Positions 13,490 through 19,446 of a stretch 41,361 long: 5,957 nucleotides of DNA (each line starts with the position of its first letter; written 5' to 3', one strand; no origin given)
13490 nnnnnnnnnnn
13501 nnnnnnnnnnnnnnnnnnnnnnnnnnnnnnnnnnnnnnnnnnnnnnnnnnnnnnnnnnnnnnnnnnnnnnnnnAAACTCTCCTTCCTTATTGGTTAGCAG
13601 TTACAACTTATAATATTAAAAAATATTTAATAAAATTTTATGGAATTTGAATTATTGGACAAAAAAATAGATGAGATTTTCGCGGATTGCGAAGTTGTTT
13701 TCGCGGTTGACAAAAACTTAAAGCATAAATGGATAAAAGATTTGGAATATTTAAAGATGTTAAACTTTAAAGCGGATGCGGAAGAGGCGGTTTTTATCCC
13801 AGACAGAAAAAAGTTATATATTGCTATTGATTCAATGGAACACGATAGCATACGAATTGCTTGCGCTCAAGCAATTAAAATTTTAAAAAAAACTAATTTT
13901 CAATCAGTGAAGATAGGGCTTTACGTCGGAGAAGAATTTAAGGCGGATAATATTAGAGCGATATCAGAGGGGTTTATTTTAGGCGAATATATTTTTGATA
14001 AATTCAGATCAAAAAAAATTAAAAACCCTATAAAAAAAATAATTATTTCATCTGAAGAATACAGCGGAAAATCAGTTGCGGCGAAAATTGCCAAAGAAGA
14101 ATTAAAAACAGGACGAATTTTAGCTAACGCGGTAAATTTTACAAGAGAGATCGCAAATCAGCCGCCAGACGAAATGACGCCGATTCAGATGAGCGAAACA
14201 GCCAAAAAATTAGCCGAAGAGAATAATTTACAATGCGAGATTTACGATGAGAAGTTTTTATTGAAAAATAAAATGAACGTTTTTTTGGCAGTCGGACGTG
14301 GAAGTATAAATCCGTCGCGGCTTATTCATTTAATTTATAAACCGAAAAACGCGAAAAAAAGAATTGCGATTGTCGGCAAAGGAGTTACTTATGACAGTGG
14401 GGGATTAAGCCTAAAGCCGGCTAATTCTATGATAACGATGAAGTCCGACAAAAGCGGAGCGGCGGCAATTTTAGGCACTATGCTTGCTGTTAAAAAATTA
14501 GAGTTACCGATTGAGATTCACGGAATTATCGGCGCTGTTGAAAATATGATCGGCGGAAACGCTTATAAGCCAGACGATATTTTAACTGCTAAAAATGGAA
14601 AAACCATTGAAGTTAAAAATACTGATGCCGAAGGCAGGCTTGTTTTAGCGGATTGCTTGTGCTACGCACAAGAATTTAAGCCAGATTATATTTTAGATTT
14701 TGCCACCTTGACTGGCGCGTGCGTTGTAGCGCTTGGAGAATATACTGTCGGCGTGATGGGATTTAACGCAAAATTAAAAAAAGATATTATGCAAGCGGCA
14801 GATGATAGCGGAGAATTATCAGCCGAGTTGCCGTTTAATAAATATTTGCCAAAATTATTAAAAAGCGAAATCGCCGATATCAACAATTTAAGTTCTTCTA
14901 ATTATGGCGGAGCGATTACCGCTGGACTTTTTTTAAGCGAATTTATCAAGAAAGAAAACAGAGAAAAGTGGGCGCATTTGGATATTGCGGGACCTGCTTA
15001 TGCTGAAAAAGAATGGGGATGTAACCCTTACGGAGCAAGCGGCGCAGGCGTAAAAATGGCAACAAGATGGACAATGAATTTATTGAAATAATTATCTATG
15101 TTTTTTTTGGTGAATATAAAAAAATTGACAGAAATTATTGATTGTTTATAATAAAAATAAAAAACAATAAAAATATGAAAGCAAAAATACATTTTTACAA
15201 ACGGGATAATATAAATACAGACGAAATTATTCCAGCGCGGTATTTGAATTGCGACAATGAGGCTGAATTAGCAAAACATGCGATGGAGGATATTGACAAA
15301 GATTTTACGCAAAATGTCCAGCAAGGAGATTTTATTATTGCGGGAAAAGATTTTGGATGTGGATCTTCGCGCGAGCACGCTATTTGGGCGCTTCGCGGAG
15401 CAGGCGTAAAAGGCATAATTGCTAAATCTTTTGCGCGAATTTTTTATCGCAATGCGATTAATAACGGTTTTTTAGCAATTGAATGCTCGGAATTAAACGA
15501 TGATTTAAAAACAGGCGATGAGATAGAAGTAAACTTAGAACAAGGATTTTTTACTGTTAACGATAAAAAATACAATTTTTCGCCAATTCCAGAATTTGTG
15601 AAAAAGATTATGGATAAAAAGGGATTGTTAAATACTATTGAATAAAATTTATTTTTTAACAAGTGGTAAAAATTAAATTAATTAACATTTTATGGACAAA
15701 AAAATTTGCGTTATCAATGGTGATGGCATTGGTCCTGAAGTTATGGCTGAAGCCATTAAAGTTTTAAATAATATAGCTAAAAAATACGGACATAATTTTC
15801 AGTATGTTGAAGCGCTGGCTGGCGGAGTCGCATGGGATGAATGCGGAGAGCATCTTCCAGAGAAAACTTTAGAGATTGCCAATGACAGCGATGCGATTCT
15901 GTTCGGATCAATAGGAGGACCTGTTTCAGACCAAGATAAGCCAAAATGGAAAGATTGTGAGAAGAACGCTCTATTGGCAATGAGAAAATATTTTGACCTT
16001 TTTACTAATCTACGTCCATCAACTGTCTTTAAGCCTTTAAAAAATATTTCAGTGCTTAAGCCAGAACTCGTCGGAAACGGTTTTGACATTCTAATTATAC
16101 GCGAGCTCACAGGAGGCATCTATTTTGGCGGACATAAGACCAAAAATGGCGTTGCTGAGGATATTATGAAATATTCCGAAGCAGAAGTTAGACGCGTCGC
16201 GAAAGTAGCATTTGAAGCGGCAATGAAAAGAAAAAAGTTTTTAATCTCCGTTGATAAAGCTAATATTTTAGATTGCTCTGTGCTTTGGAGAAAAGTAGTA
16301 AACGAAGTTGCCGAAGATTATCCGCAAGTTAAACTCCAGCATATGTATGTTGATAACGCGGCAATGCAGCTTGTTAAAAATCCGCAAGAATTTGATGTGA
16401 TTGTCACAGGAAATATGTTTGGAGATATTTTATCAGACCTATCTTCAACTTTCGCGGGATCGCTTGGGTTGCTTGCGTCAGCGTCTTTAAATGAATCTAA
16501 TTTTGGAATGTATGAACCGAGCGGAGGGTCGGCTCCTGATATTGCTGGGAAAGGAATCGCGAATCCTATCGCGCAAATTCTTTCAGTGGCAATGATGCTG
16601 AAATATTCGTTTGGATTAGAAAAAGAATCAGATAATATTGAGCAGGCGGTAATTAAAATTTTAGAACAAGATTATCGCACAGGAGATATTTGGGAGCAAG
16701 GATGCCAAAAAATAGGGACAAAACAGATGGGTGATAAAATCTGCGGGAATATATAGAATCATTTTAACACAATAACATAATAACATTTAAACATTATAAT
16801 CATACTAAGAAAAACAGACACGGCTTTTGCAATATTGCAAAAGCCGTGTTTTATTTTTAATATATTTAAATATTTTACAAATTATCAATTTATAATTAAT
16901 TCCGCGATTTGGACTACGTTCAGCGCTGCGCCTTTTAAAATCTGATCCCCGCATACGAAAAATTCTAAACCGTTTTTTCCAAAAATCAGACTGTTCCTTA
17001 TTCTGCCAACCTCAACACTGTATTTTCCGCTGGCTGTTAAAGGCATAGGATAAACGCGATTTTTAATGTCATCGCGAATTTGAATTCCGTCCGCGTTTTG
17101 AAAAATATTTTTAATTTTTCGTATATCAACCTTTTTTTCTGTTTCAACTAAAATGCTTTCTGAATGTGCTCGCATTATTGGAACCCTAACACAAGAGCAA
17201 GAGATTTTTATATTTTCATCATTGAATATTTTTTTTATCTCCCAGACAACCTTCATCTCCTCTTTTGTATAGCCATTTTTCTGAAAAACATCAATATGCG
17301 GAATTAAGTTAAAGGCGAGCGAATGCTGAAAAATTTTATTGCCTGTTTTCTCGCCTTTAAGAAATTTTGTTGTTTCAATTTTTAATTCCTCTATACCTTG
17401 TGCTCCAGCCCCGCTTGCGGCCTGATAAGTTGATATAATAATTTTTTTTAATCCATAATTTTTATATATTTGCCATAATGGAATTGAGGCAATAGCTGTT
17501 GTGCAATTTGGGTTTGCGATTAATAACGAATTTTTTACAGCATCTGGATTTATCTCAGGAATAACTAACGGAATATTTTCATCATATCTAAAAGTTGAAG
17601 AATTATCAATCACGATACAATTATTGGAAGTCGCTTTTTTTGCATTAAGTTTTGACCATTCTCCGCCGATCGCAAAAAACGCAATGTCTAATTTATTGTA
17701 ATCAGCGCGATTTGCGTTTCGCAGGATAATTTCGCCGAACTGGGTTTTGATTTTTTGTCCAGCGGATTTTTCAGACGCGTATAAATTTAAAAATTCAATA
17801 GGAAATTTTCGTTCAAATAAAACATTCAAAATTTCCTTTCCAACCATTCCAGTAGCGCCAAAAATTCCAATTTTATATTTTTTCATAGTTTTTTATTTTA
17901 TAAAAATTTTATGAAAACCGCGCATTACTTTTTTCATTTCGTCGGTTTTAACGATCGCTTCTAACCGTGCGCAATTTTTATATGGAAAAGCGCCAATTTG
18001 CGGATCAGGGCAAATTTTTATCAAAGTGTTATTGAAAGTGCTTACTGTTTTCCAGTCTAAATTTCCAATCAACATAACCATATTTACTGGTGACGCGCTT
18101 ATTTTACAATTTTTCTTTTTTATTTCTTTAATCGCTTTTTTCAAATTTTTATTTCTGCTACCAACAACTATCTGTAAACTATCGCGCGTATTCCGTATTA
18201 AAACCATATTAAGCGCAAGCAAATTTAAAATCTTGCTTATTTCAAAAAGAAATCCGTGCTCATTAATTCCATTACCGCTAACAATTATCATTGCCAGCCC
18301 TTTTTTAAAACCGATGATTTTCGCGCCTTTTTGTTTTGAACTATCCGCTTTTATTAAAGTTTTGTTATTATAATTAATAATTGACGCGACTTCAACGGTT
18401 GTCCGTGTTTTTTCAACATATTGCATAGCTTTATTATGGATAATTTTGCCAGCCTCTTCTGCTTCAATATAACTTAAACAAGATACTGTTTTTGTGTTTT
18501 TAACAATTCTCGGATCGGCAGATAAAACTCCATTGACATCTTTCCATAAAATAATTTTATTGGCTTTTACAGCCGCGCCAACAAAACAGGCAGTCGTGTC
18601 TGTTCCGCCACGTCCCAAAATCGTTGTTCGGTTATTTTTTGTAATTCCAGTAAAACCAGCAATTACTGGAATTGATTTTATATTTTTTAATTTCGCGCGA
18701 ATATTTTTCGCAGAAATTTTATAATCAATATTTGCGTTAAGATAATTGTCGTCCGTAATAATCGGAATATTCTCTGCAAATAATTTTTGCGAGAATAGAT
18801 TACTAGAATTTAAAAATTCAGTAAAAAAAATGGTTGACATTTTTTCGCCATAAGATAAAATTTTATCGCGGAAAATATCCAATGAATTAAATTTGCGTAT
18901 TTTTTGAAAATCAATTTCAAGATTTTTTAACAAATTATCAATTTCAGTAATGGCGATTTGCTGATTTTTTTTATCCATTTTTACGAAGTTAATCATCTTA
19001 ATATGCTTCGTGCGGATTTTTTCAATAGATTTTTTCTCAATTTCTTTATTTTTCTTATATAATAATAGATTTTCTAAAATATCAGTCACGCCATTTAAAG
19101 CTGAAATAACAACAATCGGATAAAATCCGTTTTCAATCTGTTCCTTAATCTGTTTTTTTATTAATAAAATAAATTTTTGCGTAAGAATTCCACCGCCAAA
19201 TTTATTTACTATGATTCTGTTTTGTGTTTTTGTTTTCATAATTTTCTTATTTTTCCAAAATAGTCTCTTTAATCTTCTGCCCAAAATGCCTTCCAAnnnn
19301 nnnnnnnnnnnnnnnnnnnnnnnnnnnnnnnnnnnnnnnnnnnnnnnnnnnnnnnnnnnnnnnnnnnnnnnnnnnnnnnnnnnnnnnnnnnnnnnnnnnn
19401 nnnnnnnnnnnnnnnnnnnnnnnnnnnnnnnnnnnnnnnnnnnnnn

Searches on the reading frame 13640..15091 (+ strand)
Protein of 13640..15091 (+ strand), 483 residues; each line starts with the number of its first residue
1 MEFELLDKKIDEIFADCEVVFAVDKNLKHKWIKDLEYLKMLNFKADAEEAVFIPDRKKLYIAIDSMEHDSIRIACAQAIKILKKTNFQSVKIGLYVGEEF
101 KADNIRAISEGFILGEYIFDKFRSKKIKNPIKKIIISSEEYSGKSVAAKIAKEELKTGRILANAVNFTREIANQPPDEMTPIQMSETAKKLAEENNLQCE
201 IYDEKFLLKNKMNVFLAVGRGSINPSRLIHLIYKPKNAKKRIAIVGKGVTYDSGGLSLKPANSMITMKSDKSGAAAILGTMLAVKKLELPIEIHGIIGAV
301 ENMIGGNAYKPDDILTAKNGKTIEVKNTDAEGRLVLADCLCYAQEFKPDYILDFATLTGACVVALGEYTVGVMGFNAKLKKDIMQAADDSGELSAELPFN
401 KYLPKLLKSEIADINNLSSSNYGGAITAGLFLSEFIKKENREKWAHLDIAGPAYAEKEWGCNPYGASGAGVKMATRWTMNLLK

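Call 75: search_protein_families(library=pfam, proteins=[window:13640-15091:+], max_evalue=0.0001)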
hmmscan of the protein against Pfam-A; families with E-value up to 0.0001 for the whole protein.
window:13640-15091:+ (483 aa): 2 families
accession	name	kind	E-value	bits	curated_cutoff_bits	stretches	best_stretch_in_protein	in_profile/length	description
PF00883.26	Peptidase_M17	-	8.5e-118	393.6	25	1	166-473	1-308/310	Cytosol aminopeptidase family, catalytic domain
PF02789.23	Peptidase_M17_N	-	3.2e-07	30.7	23.4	1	66-126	66-129/129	Cytosol aminopeptidase family, N-terminal domain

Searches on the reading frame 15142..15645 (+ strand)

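Call 75: search_protein_families(library=pfam, proteins=[window:15142-15645:+], max_evalue=0.0001)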
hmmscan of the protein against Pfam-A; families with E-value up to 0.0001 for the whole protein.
window:15142-15645:+ (167 aa): 1 family
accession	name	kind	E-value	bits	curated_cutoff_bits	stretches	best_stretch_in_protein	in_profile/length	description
PF00694.25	Aconitase_C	-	1.5e-23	84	22.8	1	9-117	26-130/131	Aconitase C-terminal domain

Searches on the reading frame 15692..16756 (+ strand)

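Call 75: search_protein_families(library=pfam, proteins=[window:15692-16756:+], max_evalue=0.0001)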
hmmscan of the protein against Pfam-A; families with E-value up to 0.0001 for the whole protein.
window:15692-16756:+ (354 aa): 1 family
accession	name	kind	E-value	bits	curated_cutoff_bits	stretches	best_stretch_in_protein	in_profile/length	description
PF00180.25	Iso_dh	-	5.3e-131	437.4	27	1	4-350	1-348/348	Isocitrate/isopropylmalate dehydrogenase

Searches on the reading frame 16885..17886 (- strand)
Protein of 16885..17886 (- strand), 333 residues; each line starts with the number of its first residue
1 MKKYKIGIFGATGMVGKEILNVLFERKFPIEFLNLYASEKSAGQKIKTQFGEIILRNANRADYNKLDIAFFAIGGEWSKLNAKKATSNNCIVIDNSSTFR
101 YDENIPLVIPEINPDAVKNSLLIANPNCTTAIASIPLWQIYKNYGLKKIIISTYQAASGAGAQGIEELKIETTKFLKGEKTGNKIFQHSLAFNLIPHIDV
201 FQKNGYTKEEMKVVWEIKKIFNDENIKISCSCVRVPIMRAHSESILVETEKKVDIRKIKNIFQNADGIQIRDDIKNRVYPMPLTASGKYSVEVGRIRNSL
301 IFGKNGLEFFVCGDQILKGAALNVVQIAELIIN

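Call 75: search_protein_families(library=pfam, proteins=[window:16885-17886:-], max_evalue=0.0001)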
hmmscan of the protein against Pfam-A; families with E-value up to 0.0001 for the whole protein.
window:16885-17886:- (333 aa): 2 families
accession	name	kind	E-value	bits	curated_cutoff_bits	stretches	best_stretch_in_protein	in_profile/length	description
PF02774.23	Semialdhyde_dhC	-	5.6e-48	164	26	1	140-318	4-184/184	Semialdehyde dehydrogenase, dimerisation domain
PF01118.30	Semialdhyde_dh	-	5.6e-31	107.9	26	1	5-119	1-120/121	Semialdehyde dehydrogenase, NAD binding domain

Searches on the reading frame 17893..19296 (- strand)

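Call 75: search_protein_families(library=pfam, proteins=[window:17893-19296:-], max_evalue=0.0001)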
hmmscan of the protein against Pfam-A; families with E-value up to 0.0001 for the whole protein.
window:17893-19296:- (467 aa): 1 family
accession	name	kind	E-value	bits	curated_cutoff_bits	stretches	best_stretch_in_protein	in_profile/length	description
PF00696.33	AA_kinase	-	2.3e-35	122.8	24.9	1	28-304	2-233/234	Amino acid kinase family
